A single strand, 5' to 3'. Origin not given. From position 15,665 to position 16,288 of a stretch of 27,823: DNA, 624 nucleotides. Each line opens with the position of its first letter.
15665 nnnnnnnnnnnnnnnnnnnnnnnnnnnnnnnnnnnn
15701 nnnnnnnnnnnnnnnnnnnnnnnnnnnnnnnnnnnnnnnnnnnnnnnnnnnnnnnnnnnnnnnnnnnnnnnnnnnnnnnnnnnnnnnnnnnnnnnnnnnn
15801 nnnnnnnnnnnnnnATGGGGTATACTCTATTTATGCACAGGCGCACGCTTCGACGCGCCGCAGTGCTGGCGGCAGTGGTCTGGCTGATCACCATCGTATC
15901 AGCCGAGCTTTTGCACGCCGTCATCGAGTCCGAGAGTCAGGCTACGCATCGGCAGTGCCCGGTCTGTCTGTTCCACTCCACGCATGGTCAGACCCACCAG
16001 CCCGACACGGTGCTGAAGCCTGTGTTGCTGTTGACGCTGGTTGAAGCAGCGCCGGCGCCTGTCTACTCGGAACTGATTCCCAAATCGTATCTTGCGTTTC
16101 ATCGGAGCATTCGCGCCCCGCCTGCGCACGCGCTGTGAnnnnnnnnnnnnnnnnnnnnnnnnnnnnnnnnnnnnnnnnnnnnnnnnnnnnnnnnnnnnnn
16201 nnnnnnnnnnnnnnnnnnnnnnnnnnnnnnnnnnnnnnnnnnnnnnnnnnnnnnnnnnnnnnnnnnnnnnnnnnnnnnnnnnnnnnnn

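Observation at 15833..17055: Candidate metal-sensing ribosome-arrest leader (CxxC plus RAPP) controlling a type IV pilin-like DUF1559 gene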

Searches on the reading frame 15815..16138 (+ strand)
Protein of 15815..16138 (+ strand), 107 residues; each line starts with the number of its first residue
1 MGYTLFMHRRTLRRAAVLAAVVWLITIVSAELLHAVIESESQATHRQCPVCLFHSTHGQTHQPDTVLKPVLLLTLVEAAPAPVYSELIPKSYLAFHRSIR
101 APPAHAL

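Call 3: search_protein_families(library=pfam, proteins=[window:15815-16138:+], max_evalue=1)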
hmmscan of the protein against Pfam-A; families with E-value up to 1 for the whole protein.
window:15815-16138:+ (107 aa): 2 families
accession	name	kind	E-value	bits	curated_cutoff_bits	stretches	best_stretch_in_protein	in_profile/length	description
PF00001.26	7tm_1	-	0.0041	17.1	30.5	1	7-64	94-152/260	7 transmembrane receptor (rhodopsin family)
PF11162.13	DUF2946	-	0.0079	17.4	23.7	1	38-103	54-117/117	Protein of unknown function (DUF2946)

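Call 4: search_protein_families(library=ncbifam, proteins=[window:15815-16138:+], max_evalue=1)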
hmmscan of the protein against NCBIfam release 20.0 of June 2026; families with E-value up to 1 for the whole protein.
window:15815-16138:+ (107 aa): 1 family
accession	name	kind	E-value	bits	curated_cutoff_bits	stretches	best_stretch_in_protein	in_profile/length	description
NF047702.1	LIC10965_fam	subfamily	0.054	13.8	130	1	42-103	44-104/104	LIC10965 family protein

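Call 5: find_homologous_proteins(query=window:15815-16138:+, max_evalue=0.01)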
Query window:15815-16138:+ (107 aa): 8 proteins with E <= 0.01 among 41 candidates.
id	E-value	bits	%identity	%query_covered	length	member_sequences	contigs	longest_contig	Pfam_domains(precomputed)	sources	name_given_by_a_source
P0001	1.6e-51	190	92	94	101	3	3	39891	-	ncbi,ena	-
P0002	5.2e-48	179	85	94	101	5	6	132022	-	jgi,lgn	jgi:hypothetical protein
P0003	1.6e-43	165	78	96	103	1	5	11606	-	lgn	-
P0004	5.4e-42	160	76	94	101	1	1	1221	-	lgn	-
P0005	2.6e-38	148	73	94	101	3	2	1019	-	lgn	-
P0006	6.6e-33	131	64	92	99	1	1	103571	-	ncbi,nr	ncbi:MAG: hypothetical protein KatS3mg017_0453 [Fimbriimonadales bacterium]|nr:MAG: hypothetical pro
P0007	3.2e-28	116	62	91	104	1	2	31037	-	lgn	-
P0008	6.3e-28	115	62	91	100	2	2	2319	-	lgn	-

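Call 9: find_encoding_contigs(protein=P0006, flank=6000, max_places=3)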
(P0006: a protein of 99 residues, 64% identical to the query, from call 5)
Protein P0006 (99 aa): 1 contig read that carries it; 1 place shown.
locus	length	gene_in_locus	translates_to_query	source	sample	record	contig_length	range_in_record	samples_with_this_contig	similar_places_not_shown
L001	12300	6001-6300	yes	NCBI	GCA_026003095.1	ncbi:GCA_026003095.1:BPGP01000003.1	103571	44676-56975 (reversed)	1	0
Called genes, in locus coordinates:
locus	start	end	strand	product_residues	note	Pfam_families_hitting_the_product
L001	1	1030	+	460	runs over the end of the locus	PF00072:Response_reg, PF00989:PAS, PF08448:PAS_4, PF13188:PAS_8 (weak), PF13426:PAS_9, PF00990:GGDEF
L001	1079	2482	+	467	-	PF00309:Sigma54_AID, PF04963:Sigma54_CBD, PF04552:Sigma54_DBD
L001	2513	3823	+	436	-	PF05496:RuvB_N, PF00004:AAA, PF16193:AAA_assoc_2, PF12002:MgsA_C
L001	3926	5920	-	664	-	PF03030:H_PPase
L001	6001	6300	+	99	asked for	-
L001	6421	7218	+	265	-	PF07963:N_methyl, PF07596:SBP_bac_10 (weak)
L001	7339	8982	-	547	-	PF00753:Lactamase_B, PF23023:Anti-Pycsar_Apyc1 (faint), PF12706:Lactamase_B_2, PF22505:RNase_J_b_CASP, PF07521:RMMBL, PF17770:RNase_J_C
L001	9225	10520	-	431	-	PF02874:ATP-synt_ab_N (weak), PF00006:ATP-synt_ab, PF18269:T3SS_ATPase_C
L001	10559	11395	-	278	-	PF01242:PTPS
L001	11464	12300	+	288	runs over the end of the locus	PF08668:HDOD, PF01966:HD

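Call 10: find_encoding_contigs(protein=P0007, flank=6000, max_places=3)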
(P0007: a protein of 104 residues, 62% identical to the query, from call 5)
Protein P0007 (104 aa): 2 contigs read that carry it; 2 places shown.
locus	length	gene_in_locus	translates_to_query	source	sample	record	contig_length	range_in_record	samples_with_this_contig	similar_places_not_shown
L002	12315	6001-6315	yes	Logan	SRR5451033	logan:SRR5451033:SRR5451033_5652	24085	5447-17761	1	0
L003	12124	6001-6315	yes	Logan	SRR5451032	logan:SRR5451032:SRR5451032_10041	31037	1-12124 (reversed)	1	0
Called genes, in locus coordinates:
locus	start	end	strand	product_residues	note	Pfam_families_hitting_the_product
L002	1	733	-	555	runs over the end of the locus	PF02463:SMC_N, PF13476:AAA_23, PF13304:AAA_21 (faint)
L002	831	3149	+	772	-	PF00041:fn3 (weak), PF12831:FAD_oxidored, PF00395:SLH (faint)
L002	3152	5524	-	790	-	PF01578:Cytochrom_C_asm, PF16327:CcmF_C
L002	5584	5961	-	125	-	PF03100:CcmE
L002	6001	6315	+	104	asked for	-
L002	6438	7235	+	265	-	PF07963:N_methyl, PF07596:SBP_bac_10 (weak)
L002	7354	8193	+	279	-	-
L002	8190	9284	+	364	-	PF03739:LptF_LptG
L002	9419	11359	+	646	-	PF13650:Asp_protease_2, PF13975:gag-asp_proteas (weak), PF00595:PDZ (weak), PF13180:PDZ_2 (weak), PF17820:PDZ_6 (weak)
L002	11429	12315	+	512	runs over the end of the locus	PF13541:ChlI, PF05362:Lon_C (weak), PF00158:Sigma54_activat (faint), PF00493:MCM, PF01078:Mg_chelatase, PF13191:AAA_16 (faint), PF07728:AAA_5, PF13335:Mg_chelatase_C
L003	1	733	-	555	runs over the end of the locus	PF02463:SMC_N, PF13476:AAA_23, PF13304:AAA_21 (faint)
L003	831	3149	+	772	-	PF00041:fn3 (weak), PF12831:FAD_oxidored, PF00395:SLH (faint)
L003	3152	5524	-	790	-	PF01578:Cytochrom_C_asm, PF16327:CcmF_C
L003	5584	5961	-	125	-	PF03100:CcmE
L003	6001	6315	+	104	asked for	-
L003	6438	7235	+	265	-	PF07963:N_methyl, PF07596:SBP_bac_10 (weak)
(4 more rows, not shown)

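Call 11: find_encoding_contigs(protein=P0002, flank=6000, max_places=3)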
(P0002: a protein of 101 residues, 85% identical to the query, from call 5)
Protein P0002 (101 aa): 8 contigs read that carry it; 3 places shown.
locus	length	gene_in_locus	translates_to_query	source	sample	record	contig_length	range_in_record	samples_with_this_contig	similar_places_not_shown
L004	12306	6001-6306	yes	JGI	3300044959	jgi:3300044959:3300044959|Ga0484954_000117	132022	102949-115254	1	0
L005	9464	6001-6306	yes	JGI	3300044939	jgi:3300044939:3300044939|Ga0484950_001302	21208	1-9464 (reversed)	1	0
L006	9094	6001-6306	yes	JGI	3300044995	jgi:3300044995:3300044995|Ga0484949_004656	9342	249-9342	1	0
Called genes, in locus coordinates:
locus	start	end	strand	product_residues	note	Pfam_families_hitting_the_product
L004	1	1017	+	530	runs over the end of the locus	PF03958:Secretin_N (weak), PF00263:Secretin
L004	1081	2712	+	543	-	PF01202:SKI, PF13238:AAA_18 (weak), PF13685:Fe-ADH_2 (weak), PF01761:DHQ_synthase, PF24621:DHQS_C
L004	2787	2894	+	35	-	-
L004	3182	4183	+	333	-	PF09752:ABHD18 (weak), PF00561:Abhydrolase_1 (weak)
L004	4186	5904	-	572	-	PF00664:ABC_membrane, PF00005:ABC_tran, PF02463:SMC_N (faint), PF06414:Zeta_toxin (faint)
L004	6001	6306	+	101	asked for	-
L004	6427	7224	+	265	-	PF07963:N_methyl, PF07596:SBP_bac_10 (weak)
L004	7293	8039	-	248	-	PF12804:NTP_transf_3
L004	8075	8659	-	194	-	-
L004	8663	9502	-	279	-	PF01261:AP_endonuc_2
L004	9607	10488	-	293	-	-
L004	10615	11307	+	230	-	-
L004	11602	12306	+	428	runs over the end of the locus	PF00926:DHBP_synthase, PF00925:GTP_cyclohydro2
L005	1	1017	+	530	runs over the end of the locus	PF03958:Secretin_N (weak), PF00263:Secretin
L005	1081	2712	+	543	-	PF01202:SKI, PF13238:AAA_18 (weak), PF13685:Fe-ADH_2 (weak), PF01761:DHQ_synthase, PF24621:DHQS_C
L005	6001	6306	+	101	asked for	-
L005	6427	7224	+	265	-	PF07963:N_methyl, PF07596:SBP_bac_10 (weak)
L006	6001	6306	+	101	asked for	-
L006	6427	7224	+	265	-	PF07963:N_methyl, PF07596:SBP_bac_10 (weak)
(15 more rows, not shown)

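Call 12: search_protein_families(library=pfam, alignment_id=A1, max_evalue=1)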
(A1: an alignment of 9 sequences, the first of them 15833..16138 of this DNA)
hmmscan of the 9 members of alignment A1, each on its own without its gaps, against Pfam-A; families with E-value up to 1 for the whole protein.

A. member 1, window:15833-16138:+ (101 aa): 2 families
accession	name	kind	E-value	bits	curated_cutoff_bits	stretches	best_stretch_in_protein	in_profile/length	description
PF00001.26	7tm_1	-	0.0057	16.6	30.5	1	2-58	95-152/260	7 transmembrane receptor (rhodopsin family)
PF11162.13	DUF2946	-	0.0069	17.6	23.7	1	32-97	54-117/117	Protein of unknown function (DUF2946)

B. families by the number of members that match (of 9 scanned): 3 families
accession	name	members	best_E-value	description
PF11162.13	DUF2946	8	0.002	Protein of unknown function (DUF2946)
PF00001.26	7tm_1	6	0.0017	7 transmembrane receptor (rhodopsin family)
PF07222.17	PBP_sp32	1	0.056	Proacrosin binding protein sp32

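Call 15: find_encoding_contigs(protein=P0003, flank=6000, max_places=2)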
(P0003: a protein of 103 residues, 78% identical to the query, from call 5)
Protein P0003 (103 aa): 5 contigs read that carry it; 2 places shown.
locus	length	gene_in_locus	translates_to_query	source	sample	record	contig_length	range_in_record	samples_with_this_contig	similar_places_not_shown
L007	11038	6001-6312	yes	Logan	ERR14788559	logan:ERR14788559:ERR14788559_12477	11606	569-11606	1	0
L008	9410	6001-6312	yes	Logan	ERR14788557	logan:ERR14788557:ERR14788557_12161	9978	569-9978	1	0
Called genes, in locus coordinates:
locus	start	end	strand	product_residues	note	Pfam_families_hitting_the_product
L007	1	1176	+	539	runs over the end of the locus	PF03958:Secretin_N (faint), PF00263:Secretin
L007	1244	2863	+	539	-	PF01202:SKI, PF13238:AAA_18, PF13685:Fe-ADH_2 (faint), PF01761:DHQ_synthase, PF24621:DHQS_C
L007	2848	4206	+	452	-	PF09752:ABHD18 (faint), PF00561:Abhydrolase_1 (weak)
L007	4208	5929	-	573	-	PF00664:ABC_membrane, PF00005:ABC_tran, PF02463:SMC_N (faint)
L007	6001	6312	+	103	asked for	-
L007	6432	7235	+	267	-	PF07963:N_methyl, PF07596:SBP_bac_10 (weak)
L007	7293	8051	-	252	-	PF12804:NTP_transf_3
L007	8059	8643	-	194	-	-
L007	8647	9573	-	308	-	PF01261:AP_endonuc_2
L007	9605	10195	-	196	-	-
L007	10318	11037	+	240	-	?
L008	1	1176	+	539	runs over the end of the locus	PF03958:Secretin_N (faint), PF00263:Secretin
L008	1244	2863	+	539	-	PF01202:SKI, PF13238:AAA_18, PF13685:Fe-ADH_2 (faint), PF01761:DHQ_synthase, PF24621:DHQS_C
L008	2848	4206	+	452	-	PF09752:ABHD18 (faint), PF00561:Abhydrolase_1 (weak)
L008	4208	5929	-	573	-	PF00664:ABC_membrane, PF00005:ABC_tran, PF02463:SMC_N (faint)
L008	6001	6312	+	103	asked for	-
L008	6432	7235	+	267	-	PF07963:N_methyl, PF07596:SBP_bac_10 (weak)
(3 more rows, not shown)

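Call 16: find_encoding_contigs(protein=P0008, flank=6000, max_places=2)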
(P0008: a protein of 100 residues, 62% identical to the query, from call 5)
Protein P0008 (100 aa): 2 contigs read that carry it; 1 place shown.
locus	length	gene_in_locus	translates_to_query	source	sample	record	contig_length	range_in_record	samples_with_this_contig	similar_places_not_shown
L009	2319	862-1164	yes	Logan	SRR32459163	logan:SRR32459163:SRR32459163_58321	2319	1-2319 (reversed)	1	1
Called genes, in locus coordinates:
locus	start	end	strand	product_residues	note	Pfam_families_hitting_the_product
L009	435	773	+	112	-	PF01521:Fe-S_biosyn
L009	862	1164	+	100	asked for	-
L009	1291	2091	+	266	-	PF07963:N_methyl, PF07596:SBP_bac_10 (weak)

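Call 17: find_related_loci(query=A1, collection=genome_contigs, flank=3000)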
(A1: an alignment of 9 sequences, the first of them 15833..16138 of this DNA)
Query A1 (101 aa) in genome_contigs; peptide patterns used: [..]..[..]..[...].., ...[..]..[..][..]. (x = any residue, [..] = any of these).
414 stretches matched a pattern; 6 encode a relative of the query (tblastn E <= 1e-3); 6 distinct loci.
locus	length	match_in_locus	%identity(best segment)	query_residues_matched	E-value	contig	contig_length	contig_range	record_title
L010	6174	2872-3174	92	1-101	9e-58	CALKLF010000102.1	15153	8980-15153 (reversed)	MAG: uncultured Fimbriimonadales bacterium isolate R1_Bin_Bin_75_sub_1 genome assembly, contig: c_000001316446, whole ge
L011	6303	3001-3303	71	1-101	1e-43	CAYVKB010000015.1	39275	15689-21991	MAG TPA_asm: uncultured Fimbriimonadales bacterium isolate binchicken_co40_70 genome assembly, contig: NODE_776_length_3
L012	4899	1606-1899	61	1-98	4e-35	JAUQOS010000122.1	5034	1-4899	MAG: Armatimonadota bacterium isolate BF2.bins.106.201808 NODE_12510_length_5034_cov_56.171184, whole genome shotgun seq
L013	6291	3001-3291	57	1-97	2e-33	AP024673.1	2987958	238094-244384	MAG: Fimbriimonadales bacterium KatS3mg018 DNA, complete genome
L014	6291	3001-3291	57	1-97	9e-33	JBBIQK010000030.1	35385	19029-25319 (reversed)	MAG: Armatimonadota bacterium isolate CYS170214_bin_324 NODE_674_length_35385_cov_108.675, whole genome shotgun sequence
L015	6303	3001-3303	58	1-101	1e-32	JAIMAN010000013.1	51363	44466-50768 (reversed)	MAG: Armatimonadota bacterium isolate HOT.MAX.079 NODE_644_length_51363_cov_10.626838, whole genome shotgun sequence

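Call 18: find_related_loci(query=A1, collection=metagenome_contigs, flank=3000)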
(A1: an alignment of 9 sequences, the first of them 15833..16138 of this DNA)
Query A1 (101 aa) in metagenome_contigs; peptide patterns used: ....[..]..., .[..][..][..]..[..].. (x = any residue, [..] = any of these).
598 stretches matched a pattern (row limit reached: there are more); 10 encode a relative of the query (tblastn E <= 1e-3); 10 distinct loci.
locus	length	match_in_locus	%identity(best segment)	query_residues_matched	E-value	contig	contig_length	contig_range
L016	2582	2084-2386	71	1-101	1e-43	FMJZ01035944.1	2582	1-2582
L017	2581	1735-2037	60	1-101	4e-35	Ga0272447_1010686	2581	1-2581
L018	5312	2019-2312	61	1-98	4e-35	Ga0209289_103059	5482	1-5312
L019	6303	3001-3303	59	1-101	9e-34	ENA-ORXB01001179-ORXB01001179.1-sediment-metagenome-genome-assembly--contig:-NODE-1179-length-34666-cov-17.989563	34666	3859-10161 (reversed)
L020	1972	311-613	59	1-101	1e-33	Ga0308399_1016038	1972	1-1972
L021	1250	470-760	61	1-97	5e-29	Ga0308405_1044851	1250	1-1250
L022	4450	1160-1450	60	1-97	4e-28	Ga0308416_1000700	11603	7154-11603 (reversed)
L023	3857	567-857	60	1-97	4e-28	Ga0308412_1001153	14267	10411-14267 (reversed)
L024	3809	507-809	58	1-101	5e-27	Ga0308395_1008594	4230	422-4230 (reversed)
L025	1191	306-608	57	1-101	3e-26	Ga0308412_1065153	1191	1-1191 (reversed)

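Call 32: search_protein_representatives(alignment_id=A1)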
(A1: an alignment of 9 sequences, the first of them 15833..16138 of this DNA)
Query: 9 sequences, 101 profile positions. Proteins with E-value up to 0.001 (for the whole library): 8; up to 1e-10: 3; up to 1e-30: 1. The best 8 are listed.
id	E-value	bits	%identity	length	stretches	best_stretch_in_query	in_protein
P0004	1.1e-52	192.4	-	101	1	1-101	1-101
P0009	2.8e-14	69.1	-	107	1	1-99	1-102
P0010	4.3e-13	65.3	-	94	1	24-80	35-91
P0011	6.9e-10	55.0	-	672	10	26-64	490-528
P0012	3.5e-08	49.6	-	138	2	16-80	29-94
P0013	8.0e-06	42.0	-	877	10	41-62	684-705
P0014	1.2e-05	41.4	-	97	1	1-98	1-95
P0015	7.7e-05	38.8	-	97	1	4-98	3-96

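Call 37: find_homologous_proteins(query=A5, max_evalue=0.01)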
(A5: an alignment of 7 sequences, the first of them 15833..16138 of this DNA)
Query A5 (7 sequences) (101 aa, profile of the alignment): 43 proteins with E <= 0.01 among 4283 candidates.
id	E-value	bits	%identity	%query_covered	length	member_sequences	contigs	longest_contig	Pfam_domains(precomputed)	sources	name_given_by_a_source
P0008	4.6e-40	154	62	96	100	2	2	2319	-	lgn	-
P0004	1.2e-39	152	76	100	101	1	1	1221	-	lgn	-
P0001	2.1e-39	152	92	100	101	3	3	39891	-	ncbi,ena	-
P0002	4.5e-39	150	85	100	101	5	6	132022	-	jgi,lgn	jgi:hypothetical protein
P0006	3.9e-38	147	64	97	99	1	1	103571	-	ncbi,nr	ncbi:MAG: hypothetical protein KatS3mg017_0453 [Fimbriimonadales bacterium]|nr:MAG: hypothetical pro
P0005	6.8e-38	147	73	100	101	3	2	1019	-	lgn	-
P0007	6.7e-37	144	62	96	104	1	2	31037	-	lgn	-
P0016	1.5e-36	142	62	96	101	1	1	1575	-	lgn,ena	-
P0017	4.5e-36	141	59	100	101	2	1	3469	-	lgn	-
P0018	5.1e-36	141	59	100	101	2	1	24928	-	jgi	jgi:hypothetical protein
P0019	1.1e-35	140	58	100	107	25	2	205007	-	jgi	jgi:hypothetical protein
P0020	1.2e-35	139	56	100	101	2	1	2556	-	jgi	-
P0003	1.5e-35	139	79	100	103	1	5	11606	-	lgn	-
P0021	1.6e-35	139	56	100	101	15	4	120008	-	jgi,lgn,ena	jgi:hypothetical protein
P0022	2.4e-35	139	59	100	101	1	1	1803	-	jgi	jgi:hypothetical protein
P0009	4.2e-33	131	36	97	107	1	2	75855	-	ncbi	-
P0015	4.1e-30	122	27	94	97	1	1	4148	-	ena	-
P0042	4.0e-14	70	-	-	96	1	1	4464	-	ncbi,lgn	ncbi:MAG: hypothetical protein ABDI19_00625 [Armatimonadota bacterium]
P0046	3.7e-11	61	26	47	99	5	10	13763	-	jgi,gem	jgi:hypothetical protein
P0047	5.1e-8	51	31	90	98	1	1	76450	-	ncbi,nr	ncbi:MAG: hypothetical protein KatS3mg016_1932 [Fimbriimonadales bacterium]|nr:MAG: hypothetical pro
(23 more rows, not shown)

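Call 38: find_encoding_contigs(protein=P0009, flank=4000, max_places=1)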
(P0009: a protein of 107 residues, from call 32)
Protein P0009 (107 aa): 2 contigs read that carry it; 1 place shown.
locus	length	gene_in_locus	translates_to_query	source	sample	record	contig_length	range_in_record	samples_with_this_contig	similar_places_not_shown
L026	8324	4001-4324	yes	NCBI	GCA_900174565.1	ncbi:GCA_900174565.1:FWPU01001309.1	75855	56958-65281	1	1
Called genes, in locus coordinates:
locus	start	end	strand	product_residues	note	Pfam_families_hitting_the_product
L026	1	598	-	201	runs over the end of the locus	-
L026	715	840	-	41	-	-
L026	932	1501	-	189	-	PF05258:DciA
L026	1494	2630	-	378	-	PF02463:SMC_N, PF13175:AAA_15, PF13476:AAA_23 (weak), PF13304:AAA_21 (weak)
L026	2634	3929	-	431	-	PF01408:GFO_IDH_MocA, PF22725:GFO_IDH_MocA_C3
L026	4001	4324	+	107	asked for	-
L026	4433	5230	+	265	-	PF07963:N_methyl (weak), PF07596:SBP_bac_10 (weak)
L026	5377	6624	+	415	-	PF00675:Peptidase_M16, PF05193:Peptidase_M16_C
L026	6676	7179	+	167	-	PF07596:SBP_bac_10 (weak)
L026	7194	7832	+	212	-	-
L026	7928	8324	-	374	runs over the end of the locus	-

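Call 39: find_encoding_contigs(protein=P0047, flank=4000, max_places=1)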
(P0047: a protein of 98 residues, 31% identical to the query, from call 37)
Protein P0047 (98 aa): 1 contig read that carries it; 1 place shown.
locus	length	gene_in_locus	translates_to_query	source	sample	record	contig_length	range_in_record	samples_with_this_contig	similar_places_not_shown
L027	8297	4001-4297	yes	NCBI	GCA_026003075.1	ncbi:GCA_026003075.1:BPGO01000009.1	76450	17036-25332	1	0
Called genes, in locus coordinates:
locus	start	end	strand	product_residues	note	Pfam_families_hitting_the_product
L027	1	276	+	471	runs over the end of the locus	PF00263:Secretin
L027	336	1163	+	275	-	PF01555:N6_N4_Mtase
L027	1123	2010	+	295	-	PF01555:N6_N4_Mtase, PF04471:Mrr_cat, PF22722:NA-iREase1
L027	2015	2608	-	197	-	PF00072:Response_reg, PF03861:ANTAR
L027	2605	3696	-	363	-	PF01784:DUF34_NIF3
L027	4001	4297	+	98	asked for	-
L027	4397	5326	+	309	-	-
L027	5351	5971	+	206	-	PF07589:PEP_exosort_dom (weak)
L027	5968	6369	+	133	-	-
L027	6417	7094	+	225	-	PF07963:N_methyl, PF07596:SBP_bac_10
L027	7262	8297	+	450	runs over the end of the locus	PF01555:N6_N4_Mtase (faint)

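Call 40: find_encoding_contigs(protein=P0046, flank=4000, max_places=2)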
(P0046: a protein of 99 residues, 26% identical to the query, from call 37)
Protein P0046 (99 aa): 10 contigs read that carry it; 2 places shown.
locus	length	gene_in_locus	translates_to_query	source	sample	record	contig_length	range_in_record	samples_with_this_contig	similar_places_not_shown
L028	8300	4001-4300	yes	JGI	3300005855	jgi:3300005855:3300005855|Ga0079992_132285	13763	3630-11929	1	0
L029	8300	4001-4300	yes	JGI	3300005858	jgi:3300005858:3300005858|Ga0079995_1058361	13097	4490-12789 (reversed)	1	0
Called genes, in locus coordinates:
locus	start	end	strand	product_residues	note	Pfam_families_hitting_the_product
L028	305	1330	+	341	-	PF02606:LpxK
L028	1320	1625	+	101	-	-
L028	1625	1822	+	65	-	-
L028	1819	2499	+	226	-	PF00730:HhH-GPD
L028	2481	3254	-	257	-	PF01209:Ubie_methyltran, PF05175:MTS (weak), PF13489:Methyltransf_23, PF08241:Methyltransf_11, PF08242:Methyltransf_12, PF13649:Methyltransf_25, PF13847:Methyltransf_31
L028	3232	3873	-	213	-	PF17131:TP_0789-like (faint)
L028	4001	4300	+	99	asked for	-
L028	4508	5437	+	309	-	-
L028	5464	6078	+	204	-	PF07589:PEP_exosort_dom (weak)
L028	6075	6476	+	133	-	-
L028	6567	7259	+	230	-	PF07963:N_methyl, PF07596:SBP_bac_10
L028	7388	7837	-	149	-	PF03652:RuvX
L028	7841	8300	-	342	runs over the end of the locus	PF08240:ADH_N, PF16912:Glu_dehyd_C, PF00107:ADH_zinc_N, PF13602:ADH_zinc_N_2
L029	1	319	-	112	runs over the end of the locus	-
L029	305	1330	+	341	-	PF02606:LpxK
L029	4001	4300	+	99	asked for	-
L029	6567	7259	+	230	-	PF07963:N_methyl, PF07596:SBP_bac_10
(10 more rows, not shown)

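Call 41: find_encoding_contigs(protein=P0015, flank=4000, max_places=1)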
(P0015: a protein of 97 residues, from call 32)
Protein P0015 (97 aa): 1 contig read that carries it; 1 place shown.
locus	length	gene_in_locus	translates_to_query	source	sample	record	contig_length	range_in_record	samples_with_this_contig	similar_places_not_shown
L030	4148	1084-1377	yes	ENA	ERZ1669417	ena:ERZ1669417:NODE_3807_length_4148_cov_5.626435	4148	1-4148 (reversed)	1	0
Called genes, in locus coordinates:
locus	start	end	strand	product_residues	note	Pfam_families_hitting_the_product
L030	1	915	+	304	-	?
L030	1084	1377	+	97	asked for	-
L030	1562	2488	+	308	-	-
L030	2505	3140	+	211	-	-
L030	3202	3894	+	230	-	PF07963:N_methyl, PF07596:SBP_bac_10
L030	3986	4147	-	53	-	?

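Call 42: find_encoding_contigs(protein=P0042, flank=4000, max_places=1)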
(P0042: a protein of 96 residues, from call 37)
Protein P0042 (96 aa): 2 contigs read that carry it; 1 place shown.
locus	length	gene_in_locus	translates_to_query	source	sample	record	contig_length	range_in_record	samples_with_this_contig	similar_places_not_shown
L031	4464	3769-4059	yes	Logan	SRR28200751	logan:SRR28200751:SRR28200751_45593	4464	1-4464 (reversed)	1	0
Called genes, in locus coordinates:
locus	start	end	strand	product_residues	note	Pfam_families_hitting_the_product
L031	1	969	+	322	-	?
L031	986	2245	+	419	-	PF16697:Yop-YscD_cpl, PF00498:FHA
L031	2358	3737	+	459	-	PF16697:Yop-YscD_cpl, PF00498:FHA, PF16697:Yop-YscD_cpl, PF00498:FHA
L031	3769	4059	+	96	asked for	-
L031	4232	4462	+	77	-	?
